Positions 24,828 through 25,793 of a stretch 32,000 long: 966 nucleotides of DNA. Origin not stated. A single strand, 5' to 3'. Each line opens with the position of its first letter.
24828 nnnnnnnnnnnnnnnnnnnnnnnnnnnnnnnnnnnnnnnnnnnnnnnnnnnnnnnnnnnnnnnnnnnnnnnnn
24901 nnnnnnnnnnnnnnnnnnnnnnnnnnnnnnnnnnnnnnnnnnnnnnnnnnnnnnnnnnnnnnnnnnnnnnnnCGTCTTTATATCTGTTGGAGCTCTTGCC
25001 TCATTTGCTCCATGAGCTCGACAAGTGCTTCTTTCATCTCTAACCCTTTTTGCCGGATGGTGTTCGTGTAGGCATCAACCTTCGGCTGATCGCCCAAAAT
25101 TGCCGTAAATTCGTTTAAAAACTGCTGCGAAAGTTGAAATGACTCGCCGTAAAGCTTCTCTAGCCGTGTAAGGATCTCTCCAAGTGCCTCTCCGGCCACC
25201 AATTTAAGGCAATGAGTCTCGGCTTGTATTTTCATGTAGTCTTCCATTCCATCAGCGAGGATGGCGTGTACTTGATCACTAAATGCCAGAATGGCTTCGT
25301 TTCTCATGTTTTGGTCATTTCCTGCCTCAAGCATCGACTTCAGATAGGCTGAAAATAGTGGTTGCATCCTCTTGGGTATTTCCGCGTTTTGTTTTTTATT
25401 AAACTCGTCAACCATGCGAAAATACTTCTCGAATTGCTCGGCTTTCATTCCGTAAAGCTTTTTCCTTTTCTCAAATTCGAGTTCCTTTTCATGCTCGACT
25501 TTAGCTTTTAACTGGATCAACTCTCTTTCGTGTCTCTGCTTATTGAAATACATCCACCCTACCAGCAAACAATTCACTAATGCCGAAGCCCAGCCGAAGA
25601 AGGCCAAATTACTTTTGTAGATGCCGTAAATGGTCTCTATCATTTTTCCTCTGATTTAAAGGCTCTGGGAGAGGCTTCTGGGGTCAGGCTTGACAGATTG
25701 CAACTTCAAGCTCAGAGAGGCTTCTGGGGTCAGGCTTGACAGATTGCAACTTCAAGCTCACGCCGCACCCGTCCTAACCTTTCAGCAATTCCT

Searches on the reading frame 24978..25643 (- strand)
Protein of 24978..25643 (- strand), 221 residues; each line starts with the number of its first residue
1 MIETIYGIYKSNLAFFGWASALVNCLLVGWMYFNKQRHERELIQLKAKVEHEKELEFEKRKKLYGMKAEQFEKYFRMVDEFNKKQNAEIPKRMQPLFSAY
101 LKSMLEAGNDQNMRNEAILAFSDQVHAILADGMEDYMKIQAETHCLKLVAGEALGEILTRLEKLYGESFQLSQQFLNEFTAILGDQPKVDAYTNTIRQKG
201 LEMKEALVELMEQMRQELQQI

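Call 4: search_protein_families(library=pfam, proteins=[window:24978-25643:-], max_evalue=0.1)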
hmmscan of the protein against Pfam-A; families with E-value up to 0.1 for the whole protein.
window:24978-25643:- (221 aa): 1 family
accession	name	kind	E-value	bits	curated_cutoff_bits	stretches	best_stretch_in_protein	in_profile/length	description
PF05524.18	PEP-utilisers_N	-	0.034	14.7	24.4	1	152-220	42-112/121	PEP-utilising enzyme, N-terminal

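Call 5: search_protein_families(library=padloc, proteins=[window:24978-25643:-], max_evalue=1)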
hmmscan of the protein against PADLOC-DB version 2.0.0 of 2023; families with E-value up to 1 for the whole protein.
window:24978-25643:- (221 aa): 0 families

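Call 7: search_protein_families(library=ncbifam, proteins=[window:24978-25643:-], max_evalue=0.1)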
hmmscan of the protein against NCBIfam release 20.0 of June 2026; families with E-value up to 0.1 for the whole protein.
window:24978-25643:- (221 aa): 2 families
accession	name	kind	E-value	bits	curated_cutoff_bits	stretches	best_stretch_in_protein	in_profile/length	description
NF053653.1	InDiPhoBT2121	equivalog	0.00011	21.8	245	1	105-208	63-165/216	inorganic diphosphatase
NF009720.0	PRK13247.1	equivalog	0.047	13.4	263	1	13-117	85-184/240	15,16-dihydrobiliverdin:ferredoxin oxidoreductase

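Call 8: search_protein_families(library=phrogs, proteins=[window:24978-25643:-], max_evalue=0.1)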
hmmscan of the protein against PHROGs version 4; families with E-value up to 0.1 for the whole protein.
window:24978-25643:- (221 aa): 3 families
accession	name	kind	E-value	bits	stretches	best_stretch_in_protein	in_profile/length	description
phrog_25881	-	unknown function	0.038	15.6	0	31-90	1-53/84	-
phrog_28294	-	unknown function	0.044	15.1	0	76-118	18-59/79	-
phrog_9350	-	unknown function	0.065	14.3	0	8-61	49-104/118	-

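Call 9: find_homologous_proteins(query=window:24978-25643:-, max_evalue=0.001)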
Query window:24978-25643:- (221 aa): 2 proteins with E <= 0.001 among 209 candidates.
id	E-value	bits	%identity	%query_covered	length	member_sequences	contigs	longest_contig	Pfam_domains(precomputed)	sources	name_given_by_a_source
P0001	7.6e-128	442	91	100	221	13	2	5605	-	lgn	-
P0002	2.1e-50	189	43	100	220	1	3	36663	-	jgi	jgi:hypothetical protein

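Call 11: find_encoding_contigs(protein=P0002, flank=8000, max_places=4)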
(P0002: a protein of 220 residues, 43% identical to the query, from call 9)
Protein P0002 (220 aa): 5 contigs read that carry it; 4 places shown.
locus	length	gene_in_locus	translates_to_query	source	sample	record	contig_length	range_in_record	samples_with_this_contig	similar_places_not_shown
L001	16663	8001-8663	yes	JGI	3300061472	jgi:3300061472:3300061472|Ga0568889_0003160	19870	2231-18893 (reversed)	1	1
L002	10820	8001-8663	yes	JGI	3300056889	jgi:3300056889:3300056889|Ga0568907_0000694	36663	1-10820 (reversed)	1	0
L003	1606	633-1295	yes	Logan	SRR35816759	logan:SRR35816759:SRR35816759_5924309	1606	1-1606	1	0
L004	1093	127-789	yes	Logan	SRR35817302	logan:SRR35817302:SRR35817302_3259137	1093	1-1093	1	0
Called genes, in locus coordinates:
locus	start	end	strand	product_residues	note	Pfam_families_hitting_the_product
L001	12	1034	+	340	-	PF08240:ADH_N, PF00107:ADH_zinc_N, PF13602:ADH_zinc_N_2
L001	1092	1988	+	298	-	PF23023:Anti-Pycsar_Apyc1 (weak), PF00753:Lactamase_B, PF19583:ODP, PF12706:Lactamase_B_2 (weak), PF16661:Lactamase_B_6 (weak)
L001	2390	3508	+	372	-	PF04422:FrhB_FdhB_N, PF04432:FrhB_FdhB_C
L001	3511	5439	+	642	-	PF01855:POR_N, PF02775:TPP_enzyme_C, PF00037:Fer4 (weak)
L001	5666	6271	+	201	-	PF01558:POR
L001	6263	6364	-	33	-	-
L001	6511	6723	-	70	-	-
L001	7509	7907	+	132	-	-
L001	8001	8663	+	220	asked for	-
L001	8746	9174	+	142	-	-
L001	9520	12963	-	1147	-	-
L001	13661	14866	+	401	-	-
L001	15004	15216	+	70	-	-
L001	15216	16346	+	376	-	-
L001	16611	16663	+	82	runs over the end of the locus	PF12728:HTH_17 (weak)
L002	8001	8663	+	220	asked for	-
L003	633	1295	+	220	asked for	-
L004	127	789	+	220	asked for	-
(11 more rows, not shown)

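Call 12: find_encoding_contigs(protein=P0001, flank=8000, max_places=4)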
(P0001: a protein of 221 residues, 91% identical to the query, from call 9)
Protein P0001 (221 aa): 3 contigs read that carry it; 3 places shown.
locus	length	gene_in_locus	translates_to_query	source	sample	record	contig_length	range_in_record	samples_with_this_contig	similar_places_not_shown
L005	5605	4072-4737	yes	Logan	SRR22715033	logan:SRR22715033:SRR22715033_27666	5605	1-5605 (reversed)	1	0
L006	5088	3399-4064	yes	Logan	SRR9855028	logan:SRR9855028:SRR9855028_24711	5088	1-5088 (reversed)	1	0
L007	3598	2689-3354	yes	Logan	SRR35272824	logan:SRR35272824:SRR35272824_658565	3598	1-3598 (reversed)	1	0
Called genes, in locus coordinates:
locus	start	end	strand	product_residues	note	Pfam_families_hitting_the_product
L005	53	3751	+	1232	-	PF23653:DUF7149, PF25120:DUF7814, PF20473:MmeI_Mtase (weak), PF07669:Eco57I, PF02384:N6_Mtase, PF12950:TaqI_C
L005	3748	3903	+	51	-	-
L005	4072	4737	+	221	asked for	-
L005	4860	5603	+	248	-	?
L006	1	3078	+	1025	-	?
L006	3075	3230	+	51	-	-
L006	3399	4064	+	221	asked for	-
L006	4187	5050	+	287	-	-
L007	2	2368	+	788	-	?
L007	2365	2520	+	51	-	-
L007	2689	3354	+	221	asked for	-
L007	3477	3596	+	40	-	?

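Call 35: predict_structure(alignment_id=A1)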
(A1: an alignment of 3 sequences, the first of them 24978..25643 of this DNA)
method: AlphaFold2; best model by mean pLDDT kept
length: 221 residues; sequences in the alignment: 3
mean_pLDDT: 67.5   pTM: 0.55
mean pLDDT of the five models: 67.5, 62.1, 55.8, 54.7, 53.6
residues with pLDDT >= 90: 0; 70-90: 83; 50-70: 135; < 50: 3
segments of 3 or more residues with pLDDT < 50: 1-3
pLDDT, mean of each block of 10 residues (from residue 1): 54 59 58 62 64 63 65 68 67 73 77 73 68 69 65 72 73 66 68 75 76 70 59
secondary structure, 60 per line:
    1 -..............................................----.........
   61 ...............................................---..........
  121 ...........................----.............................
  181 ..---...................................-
elements in order: H2-47 H52-107 H111-147 H152-182 H186-220

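Call 37: search_protein_representatives(alignment_id=A1)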
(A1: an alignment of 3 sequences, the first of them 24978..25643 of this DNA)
Query: 3 sequences, 221 profile positions. Proteins with E-value up to 0.001 (for the whole library): 191; up to 1e-10: 116; up to 1e-30: 29. The best 150 are listed.
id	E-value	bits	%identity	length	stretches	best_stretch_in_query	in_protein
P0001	2.9e-128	442.5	-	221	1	1-221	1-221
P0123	1.2e-92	326.1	-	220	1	2-221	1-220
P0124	2.3e-60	220.5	-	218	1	2-221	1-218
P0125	5.8e-58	212.6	-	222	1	2-221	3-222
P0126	4.8e-54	199.8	-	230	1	2-221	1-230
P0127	5.8e-54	199.6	-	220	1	2-221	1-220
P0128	6.9e-53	196.0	-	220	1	2-219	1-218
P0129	1.0e-52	195.5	-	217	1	3-221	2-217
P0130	2.6e-51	190.9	-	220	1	2-221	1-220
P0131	3.2e-50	187.3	-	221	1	1-221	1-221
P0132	1.9e-48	181.5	-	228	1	2-221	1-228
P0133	5.4e-47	176.8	-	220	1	2-221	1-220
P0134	2.6e-44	168.0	-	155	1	2-155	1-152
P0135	4.7e-43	163.9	-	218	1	1-221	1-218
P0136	8.3e-43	163.1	-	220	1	2-221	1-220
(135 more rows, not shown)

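Call 40: search_protein_families(library=pfam, alignment_id=A3, max_evalue=0.01)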
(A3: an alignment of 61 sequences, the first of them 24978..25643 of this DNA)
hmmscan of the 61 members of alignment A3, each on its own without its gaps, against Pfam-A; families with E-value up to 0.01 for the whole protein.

A. member 1, window:24978-25643:- (221 aa): 0 families

B. families by the number of members that match (of 61 scanned): 17 families
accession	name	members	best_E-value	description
PF06305.16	LapA_dom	5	0.00025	Lipopolysaccharide assembly protein A domain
PF09682.15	Phage_holin_6_1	1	1.7e-05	Bacteriophage holin of superfamily 6 (Holin_LLH)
PF07798.16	CCDC90-like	1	7.4e-05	Coiled-coil domain-containing protein 90-like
PF18680.6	SPECT1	1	0.00011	Plasmodium host cell traversal SPECT1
PF12753.13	Nro1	1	0.00071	Nuclear pore complex subunit Nro1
PF21407.2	SduA_N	1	0.0011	Shedu protein SduA, N-terminal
PF04484.17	QWRF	1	0.0012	QWRF family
PF24809.1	DUF7708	1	0.0013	Domain of unknown function (DUF7708)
PF11101.13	DUF2884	1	0.0025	Protein of unknown function (DUF2884)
PF11219.13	DUF3014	1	0.004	Protein of unknown function (DUF3014)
PF04977.20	DivIC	1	0.0053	Septum formation initiator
PF01401.24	Peptidase_M2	1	0.0057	Angiotensin-converting enzyme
PF20252.3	BIG2_C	1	0.0071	BIG2 C-terminal domain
PF14208.11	DUF4320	1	0.0071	Domain of unknown function (DUF4320)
PF13926.11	DUF4211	1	0.0078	Domain of unknown function (DUF4211)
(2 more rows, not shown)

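Call 42: find_related_loci(query=A4, collection=metagenome_contigs, flank=6000)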
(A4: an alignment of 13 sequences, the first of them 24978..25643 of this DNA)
Query A4 (221 aa) in metagenome_contigs; peptide patterns used: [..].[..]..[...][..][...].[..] (x = any residue, [..] = any of these).
138 stretches matched a pattern; 57 encode a relative of the query (tblastn E <= 1e-3); 57 distinct loci.
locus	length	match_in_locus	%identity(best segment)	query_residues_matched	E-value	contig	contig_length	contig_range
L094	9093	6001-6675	48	1-221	2e-65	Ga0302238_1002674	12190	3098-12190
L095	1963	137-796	40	2-221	1e-51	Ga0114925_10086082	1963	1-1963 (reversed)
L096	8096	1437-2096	40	2-221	4e-51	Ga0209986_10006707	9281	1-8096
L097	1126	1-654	40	4-221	1e-52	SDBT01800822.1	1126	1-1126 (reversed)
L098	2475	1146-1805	39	2-221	2e-49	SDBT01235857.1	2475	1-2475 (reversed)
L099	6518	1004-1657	35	2-221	8e-47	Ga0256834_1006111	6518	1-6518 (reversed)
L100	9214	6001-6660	38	2-221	4e-44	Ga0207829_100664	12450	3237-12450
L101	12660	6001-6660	38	2-221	4e-44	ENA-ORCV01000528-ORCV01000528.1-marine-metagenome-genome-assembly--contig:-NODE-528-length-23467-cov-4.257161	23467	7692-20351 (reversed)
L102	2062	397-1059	39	1-221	2e-44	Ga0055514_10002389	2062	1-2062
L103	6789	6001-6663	37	1-221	1e-42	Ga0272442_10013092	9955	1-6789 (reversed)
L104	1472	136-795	35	2-221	1e-42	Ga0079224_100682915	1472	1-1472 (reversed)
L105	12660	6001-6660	38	2-221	4e-44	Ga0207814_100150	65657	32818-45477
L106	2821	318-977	34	2-221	9e-41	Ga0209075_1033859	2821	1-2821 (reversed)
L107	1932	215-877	35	1-221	3e-40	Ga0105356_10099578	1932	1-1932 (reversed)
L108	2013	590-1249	35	2-221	5e-39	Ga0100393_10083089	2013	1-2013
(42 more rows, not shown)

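Call 73: fold_search(model_id=the predicted structure, library=pdb)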
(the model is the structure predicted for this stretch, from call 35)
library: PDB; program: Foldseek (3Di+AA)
matches with E <= 10: 567; with E <= 0.001: 0
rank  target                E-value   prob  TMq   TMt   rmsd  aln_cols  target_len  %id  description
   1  4pho_A                5.1e-02  0.95  0.39  0.31  25.3       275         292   14  ClyA CC6/264 ox (2-303) (released 2014-09-24)
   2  4phq_D                6.5e-02  0.91  0.38  0.30  24.6       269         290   14  ClyA CC6/264 ox (6-303) (released 2014-09-24)
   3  4pho_B                7.9e-02  0.89  0.38  0.31  26.4       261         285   15  ClyA CC6/264 ox (2-303) (released 2014-09-24)
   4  8r5s_E                1.2e-01  0.99  0.53  0.50  10.7       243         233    8  t113 - De-novo designed soluble homotetramer (released 2024-11-27)
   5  4phq_C                1.2e-01  0.85  0.38  0.30  24.6       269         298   14  ClyA CC6/264 ox (6-303) (released 2014-09-24)
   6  1qoy                  1.4e-01  0.84  0.38  0.30  26.3       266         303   14  E.coli Hemolysin E (HlyE, ClyA, SheA) (released 2000-01-23)
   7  4pho_C                1.4e-01  0.84  0.39  0.31  26.3       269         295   14  ClyA CC6/264 ox (2-303) (released 2014-09-24)
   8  8r5s_G                1.7e-01  0.87  0.39  0.37  12.7       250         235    9  t113 - De-novo designed soluble homotetramer (released 2024-11-27)
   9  4phq_A                1.7e-01  0.82  0.38  0.31  24.6       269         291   14  ClyA CC6/264 ox (6-303) (released 2014-09-24)
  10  8to0_z1               1.8e-01  0.63  0.33  0.28  38.2       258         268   15  48-nm repeating structure of doublets from mouse sperm flagella (released 2023-11-01)
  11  8w6e_A                2.4e-01  0.75  0.30  0.37   7.9       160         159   15  De novo design of HBC599 binder (released 2024-11-27)
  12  8iyj_W4               2.4e-01  0.28  0.24  0.18  34.5       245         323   13  Cryo-EM structure of the 48-nm repeat doublet microtubule from mouse sperm (released 2023-07-05)
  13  4z9i_B                3.0e-01  0.80  0.33  0.40   7.2       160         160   11  Asp-TarS from E. coli (released 2016-07-20)
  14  8to0_z0               3.0e-01  0.41  0.29  0.25  37.0       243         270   17  48-nm repeating structure of doublets from mouse sperm flagella (released 2023-11-01)
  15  7jh5_B                3.3e-01  0.75  0.41  0.34  21.8       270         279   13  Co-LOCKR: de novo designed protein switch (released 2020-09-02)
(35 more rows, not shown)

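Call 87: search_protein_families(library=pfam, alignment_id=A10, max_evalue=0.00001)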
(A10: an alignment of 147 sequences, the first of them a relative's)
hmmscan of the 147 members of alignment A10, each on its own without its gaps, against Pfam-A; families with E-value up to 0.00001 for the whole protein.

A. member 1, L001:6305-6679:+ (124 aa): 0 families

B. families by the number of members that match (of 147 scanned): 69 families (the first 25 are shown)
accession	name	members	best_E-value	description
PF01936.24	NYN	2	5.4e-38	NYN domain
PF13676.11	TIR_2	2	4e-29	TIR domain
PF18734.6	HEPN_AbiU2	2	4.5e-19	AbiU2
PF04828.22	GFA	2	1.1e-14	Glutathione-dependent formaldehyde-activating enzyme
PF13166.12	AAA_13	1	7.6e-117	AAA domain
PF25120.1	DUF7814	1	6.3e-89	Domain of unknown function (DUF7814)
PF23653.1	DUF7149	1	4.6e-79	Domain of unknown function (DUF7149)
PF13531.11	SBP_bac_11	1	1.2e-61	Bacterial extracellular solute-binding protein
PF07804.18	HipA_C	1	9.9e-46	HipA-like C-terminal domain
PF12358.13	DUF3644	1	1.2e-44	Domain of unknown function (DUF3644)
PF04461.18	DUF520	1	7.4e-42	Protein of unknown function (DUF520)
PF13635.12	DUF4143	1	1e-41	Domain of unknown function (DUF4143)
PF01207.24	Dus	1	2.1e-40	Dihydrouridine synthase (Dus)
PF00850.24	Hist_deacetyl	1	5.6e-37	Histone deacetylase domain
PF06808.19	DctM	1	3.9e-35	Tripartite ATP-independent periplasmic transporter, DctM component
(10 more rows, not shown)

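Call 88: search_protein_families(library=padloc, alignment_id=A10, max_evalue=0.00001)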
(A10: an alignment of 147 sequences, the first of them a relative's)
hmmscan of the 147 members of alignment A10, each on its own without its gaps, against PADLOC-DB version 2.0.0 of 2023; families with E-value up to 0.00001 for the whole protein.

A. member 1, L001:6305-6679:+ (124 aa): 0 families

B. families by the number of members that match (of 147 scanned): 285 families (the first 25 are shown)
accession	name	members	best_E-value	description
PDLC04952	PDC-S19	2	2.5e-73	-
PDLC04949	PDC-S19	2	1.9e-42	-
PDLC05062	PDC-S66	2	1.1e-27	-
PDLC04137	mad5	2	5e-19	mads_5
PDLC02012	SAVED5--SAVED_TIR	2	6.5e-15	-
PDLC00417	ThsB1|ThsB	2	2.5e-11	TIR-like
PDLC03612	REase_MTase_IIG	1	6.8e-244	Type IIG restriction enzyme-methyltransferase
PDLC04886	PDC-S06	1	1.9e-238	-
PDLC02180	Drt4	1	4.5e-190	-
PDLC03752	Drt4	1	6.8e-169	DRT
PDLC04890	PDC-S06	1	3.4e-151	-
PDLC00424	ThsB1|ThsB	1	1.8e-138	TIR-like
PDLC04110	PD-T7-5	1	4.9e-138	-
PDLC00228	KwaB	1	5.5e-131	DUF4868 domain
PDLC02178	Drt4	1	2.2e-121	-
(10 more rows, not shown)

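Call 96: search_protein_families(library=pfam, proteins=[L006:4187-5050:+, L001:8746-9174:+, L001:7506-7907:+], max_evalue=0.001)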
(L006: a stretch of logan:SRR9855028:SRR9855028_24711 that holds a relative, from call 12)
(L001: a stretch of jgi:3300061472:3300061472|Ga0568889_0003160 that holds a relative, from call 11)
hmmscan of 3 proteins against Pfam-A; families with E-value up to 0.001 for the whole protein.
L006:4187-5050:+ (287 aa): 1 family
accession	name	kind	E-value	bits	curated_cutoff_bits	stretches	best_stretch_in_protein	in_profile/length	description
PF13484.11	Fer4_16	-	3.3e-05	25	30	1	219-271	3-60/66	4Fe-4S double cluster binding domain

L001:8746-9174:+ (142 aa): 0 families

L001:7506-7907:+ (133 aa): 0 families

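Call 98: find_related_loci(query=A4, collection=viral_contigs, flank=5000)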
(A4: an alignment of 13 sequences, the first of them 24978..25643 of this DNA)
Query A4 (221 aa) in viral_contigs; peptide patterns used: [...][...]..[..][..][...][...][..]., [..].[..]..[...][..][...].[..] (x = any residue, [..] = any of these).
90 stretches matched a pattern; 1 encode a relative of the query (tblastn E <= 1e-3); 1 distinct loci.
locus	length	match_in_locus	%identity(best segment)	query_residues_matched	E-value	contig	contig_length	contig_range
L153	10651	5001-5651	34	5-221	7e-39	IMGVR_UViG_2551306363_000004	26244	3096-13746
